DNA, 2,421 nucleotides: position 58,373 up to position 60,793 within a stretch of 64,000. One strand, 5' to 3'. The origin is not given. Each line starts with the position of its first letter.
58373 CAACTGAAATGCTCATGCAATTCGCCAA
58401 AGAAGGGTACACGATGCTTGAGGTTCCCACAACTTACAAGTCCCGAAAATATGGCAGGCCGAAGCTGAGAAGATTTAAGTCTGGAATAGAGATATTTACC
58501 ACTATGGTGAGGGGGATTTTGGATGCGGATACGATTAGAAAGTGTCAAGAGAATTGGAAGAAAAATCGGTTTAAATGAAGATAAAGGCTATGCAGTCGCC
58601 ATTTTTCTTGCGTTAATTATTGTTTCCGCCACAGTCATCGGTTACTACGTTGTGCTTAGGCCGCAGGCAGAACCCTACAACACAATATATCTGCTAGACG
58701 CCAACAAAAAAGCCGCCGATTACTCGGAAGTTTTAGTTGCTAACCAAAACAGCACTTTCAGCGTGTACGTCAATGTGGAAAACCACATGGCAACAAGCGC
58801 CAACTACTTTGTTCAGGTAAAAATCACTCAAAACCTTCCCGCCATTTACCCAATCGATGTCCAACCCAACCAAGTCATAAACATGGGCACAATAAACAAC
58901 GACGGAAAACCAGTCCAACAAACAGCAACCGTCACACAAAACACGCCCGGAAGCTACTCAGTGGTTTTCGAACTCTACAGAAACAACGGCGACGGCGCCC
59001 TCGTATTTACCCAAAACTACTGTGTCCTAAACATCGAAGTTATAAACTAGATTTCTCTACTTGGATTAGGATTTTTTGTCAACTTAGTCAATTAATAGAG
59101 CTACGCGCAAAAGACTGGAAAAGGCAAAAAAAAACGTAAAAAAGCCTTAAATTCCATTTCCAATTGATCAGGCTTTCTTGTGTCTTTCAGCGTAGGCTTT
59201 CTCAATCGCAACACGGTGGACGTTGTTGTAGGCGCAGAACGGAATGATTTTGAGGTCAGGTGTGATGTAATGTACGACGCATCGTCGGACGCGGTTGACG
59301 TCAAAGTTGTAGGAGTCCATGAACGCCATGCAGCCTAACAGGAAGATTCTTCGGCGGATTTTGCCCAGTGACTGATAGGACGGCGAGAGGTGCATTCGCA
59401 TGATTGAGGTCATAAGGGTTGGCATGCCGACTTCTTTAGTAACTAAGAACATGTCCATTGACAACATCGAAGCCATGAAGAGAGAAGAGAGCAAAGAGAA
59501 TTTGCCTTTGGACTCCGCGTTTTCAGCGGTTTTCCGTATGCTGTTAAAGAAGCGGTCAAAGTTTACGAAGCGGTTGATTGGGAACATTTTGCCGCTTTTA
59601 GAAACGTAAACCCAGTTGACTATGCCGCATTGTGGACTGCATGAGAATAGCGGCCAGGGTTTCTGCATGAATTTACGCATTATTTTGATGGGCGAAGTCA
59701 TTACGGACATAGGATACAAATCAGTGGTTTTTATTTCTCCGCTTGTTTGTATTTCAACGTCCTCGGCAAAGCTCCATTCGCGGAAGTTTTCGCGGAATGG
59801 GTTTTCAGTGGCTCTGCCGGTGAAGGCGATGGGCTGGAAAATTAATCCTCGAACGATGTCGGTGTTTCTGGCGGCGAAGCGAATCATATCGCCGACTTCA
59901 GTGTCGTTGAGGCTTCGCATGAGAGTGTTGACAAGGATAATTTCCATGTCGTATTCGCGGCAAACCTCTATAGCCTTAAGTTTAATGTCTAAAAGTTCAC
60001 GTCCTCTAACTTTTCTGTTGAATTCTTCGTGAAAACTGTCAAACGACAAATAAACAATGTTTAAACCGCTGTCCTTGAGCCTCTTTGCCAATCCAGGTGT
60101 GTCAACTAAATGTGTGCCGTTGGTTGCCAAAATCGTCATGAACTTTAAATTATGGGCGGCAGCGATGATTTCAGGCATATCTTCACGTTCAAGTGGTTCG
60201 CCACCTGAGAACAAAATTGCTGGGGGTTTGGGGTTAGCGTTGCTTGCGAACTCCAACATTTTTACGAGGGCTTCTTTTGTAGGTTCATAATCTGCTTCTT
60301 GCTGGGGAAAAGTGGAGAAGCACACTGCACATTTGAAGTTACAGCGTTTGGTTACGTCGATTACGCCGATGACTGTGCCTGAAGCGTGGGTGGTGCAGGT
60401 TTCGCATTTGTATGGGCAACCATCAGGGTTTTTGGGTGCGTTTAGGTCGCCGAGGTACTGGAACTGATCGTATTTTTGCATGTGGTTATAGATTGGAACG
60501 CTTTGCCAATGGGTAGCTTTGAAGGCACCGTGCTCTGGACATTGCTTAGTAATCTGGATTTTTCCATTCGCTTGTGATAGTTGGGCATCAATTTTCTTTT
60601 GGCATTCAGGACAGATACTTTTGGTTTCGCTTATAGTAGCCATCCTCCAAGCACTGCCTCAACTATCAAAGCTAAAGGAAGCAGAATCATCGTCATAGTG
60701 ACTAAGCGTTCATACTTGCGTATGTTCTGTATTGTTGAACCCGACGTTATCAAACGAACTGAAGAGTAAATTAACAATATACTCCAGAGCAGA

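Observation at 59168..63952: Divergent gene cluster: Tes-like radical SAM + UbiA prenyltransferase + SDR epimerase facing an orphan CobS-like/CobY-like pair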

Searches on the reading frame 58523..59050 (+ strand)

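Call 57: search_protein_families(library=pfam, proteins=[window:58523-59050:+], max_evalue=0.1)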
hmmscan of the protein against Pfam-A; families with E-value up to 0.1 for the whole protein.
window:58523-59050:+ (175 aa): 4 families
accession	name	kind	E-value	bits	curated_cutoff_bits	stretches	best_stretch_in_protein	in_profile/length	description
PF07760.16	DUF1616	-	5.7e-12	45.9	31.6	1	23-154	154-287/307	Protein of unknown function (DUF1616)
PF24318.1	DUF7490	-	0.038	14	27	0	65-155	7-92/106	Domain of unknown function (DUF7490)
PF08884.16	Flagellin_D3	-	0.047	14.5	24.2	1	90-140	35-90/91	Flagellin D3 domain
PF13517.12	FG-GAP_3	-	0.074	14.1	26.9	0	149-166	18-35/61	FG-GAP-like repeat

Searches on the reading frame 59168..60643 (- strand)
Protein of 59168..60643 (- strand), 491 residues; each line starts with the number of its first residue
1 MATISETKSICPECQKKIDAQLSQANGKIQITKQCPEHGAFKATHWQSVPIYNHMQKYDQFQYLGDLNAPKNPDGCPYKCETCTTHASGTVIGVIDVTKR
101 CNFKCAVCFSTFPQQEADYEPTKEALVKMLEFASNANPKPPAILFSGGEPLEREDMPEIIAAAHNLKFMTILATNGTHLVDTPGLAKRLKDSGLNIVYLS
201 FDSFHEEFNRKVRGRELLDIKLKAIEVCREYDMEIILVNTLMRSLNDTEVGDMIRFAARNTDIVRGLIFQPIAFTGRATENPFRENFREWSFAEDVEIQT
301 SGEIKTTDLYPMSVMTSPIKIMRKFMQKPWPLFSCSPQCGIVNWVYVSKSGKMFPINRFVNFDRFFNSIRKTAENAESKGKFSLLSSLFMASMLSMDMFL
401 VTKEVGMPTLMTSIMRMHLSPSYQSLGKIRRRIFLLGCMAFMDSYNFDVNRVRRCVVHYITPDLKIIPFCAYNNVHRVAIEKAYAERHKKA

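Call 3: search_protein_families(library=pfam, proteins=[window:59168-60643:-], max_evalue=0.01)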
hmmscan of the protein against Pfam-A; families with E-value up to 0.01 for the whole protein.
window:59168-60643:- (491 aa): 3 families
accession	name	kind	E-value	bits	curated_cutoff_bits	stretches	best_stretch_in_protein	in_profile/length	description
PF04055.27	Radical_SAM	-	3.2e-24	86.4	29.5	1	97-257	3-166/166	Radical SAM superfamily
PF23545.1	Zn_ribbon_HMPTM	-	7.5e-17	61.1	27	1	4-46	2-44/45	HMPTM N-terminal zinc ribbon domain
PF13353.11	Fer4_12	-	7.9e-05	23.4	22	1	99-179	13-94/137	4Fe-4S single cluster domain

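Call 4: search_protein_families(library=ncbifam, proteins=[window:59168-60643:-], max_evalue=0.01)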
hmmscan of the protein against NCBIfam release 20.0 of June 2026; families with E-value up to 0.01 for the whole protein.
window:59168-60643:- (491 aa): 54 families (the best 25 are shown)
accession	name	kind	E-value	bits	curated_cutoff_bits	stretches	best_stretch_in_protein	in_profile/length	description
NF045702.1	rSAM_GDGT_ether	equivalog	2.3e-138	461.9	450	1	7-486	2-484/486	tetraether lipid synthase Tes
NF045646.2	rSAM_Se_TrsS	equivalog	1.4e-93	313.8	490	2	6-314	2-309/441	radical SAM (seleno)protein TrsS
NF045703.1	rSAM_Tes_intein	exception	5.2e-76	256.3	1700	2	118-482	621-987/1040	tetraether lipid synthase Tes, intein-containing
NF001199.0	PRK00164.2-1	equivalog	1.2e-24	87.1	231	1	95-264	16-182/308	GTP 3',8-cyclase MoaA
TIGR02668.1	moaA_archaeal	equivalog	1.2e-22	80.3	325.25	1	95-267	14-183/303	GTP 3',8-cyclase MoaA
TIGR02666.1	moaA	equivalog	1.4e-22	80.1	284.05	1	95-272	14-195/336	GTP 3',8-cyclase MoaA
TIGR04546.1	rSAM_ahbC_deAc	equivalog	1.9e-22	79.6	650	1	93-280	41-221/390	12,18-didecarboxysiroheme deacetylase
TIGR04054.1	rSAM_NirJ1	equivalog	3.6e-21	75.2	650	1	83-279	29-217/387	putative heme d1 biosynthesis radical SAM protein NirJ1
TIGR04055.1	rSAM_NirJ2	equivalog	2.4e-20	73.3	500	1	96-280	5-182/326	putative heme d1 biosynthesis radical SAM protein NirJ2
NF038283.1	viperin_w_prok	equivalog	3.1e-20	72.5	180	1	97-280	8-197/281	viperin family antiviral radical SAM protein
TIGR04347.1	pseudo_SAM_Halo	equivalog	8e-20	71.4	525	1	92-252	39-194/390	TIGR04347 family pseudo-SAM/SPASM protein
TIGR04051.1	rSAM_NirJ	equivalog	4.4e-19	68.7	515.45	1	95-281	6-185/354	heme d1 biosynthesis radical SAM protein NirJ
TIGR04545.1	rSAM_ahbD_hemeb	equivalog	3e-18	66.4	500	1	96-278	5-181/339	heme b synthase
TIGR02109.1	PQQ_syn_pqqE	equivalog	2.7e-17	62.7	381.35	1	94-258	10-170/358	pyrroloquinoline quinone biosynthesis protein PqqE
NF050035.1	rSAM_WgK_link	exception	3.9e-16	59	650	1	95-304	13-218/367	radical SAM/SPASM peptide maturase WgkB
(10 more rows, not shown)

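Call 52: search_solved_structures(query=window:59168-60643:-, max_evalue=0.00001, show_alignments=1)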
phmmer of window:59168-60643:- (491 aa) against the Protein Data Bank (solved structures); distinct sequences matched with E-value up to 0.00001: 3.
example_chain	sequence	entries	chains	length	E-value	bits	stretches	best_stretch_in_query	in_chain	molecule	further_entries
7tol_A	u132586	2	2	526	1.2e-112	380.4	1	6-484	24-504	glycerol dibiphytanyl glycerol tetraether - macrocyclic archaeol synthase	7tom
2fb2_A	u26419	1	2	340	1.3e-06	30.7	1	95-258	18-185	Molybdenum cofactor biosynthesis protein A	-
1tv7_A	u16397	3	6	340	1.8e-06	30.3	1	95-258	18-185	Molybdenum cofactor biosynthesis protein A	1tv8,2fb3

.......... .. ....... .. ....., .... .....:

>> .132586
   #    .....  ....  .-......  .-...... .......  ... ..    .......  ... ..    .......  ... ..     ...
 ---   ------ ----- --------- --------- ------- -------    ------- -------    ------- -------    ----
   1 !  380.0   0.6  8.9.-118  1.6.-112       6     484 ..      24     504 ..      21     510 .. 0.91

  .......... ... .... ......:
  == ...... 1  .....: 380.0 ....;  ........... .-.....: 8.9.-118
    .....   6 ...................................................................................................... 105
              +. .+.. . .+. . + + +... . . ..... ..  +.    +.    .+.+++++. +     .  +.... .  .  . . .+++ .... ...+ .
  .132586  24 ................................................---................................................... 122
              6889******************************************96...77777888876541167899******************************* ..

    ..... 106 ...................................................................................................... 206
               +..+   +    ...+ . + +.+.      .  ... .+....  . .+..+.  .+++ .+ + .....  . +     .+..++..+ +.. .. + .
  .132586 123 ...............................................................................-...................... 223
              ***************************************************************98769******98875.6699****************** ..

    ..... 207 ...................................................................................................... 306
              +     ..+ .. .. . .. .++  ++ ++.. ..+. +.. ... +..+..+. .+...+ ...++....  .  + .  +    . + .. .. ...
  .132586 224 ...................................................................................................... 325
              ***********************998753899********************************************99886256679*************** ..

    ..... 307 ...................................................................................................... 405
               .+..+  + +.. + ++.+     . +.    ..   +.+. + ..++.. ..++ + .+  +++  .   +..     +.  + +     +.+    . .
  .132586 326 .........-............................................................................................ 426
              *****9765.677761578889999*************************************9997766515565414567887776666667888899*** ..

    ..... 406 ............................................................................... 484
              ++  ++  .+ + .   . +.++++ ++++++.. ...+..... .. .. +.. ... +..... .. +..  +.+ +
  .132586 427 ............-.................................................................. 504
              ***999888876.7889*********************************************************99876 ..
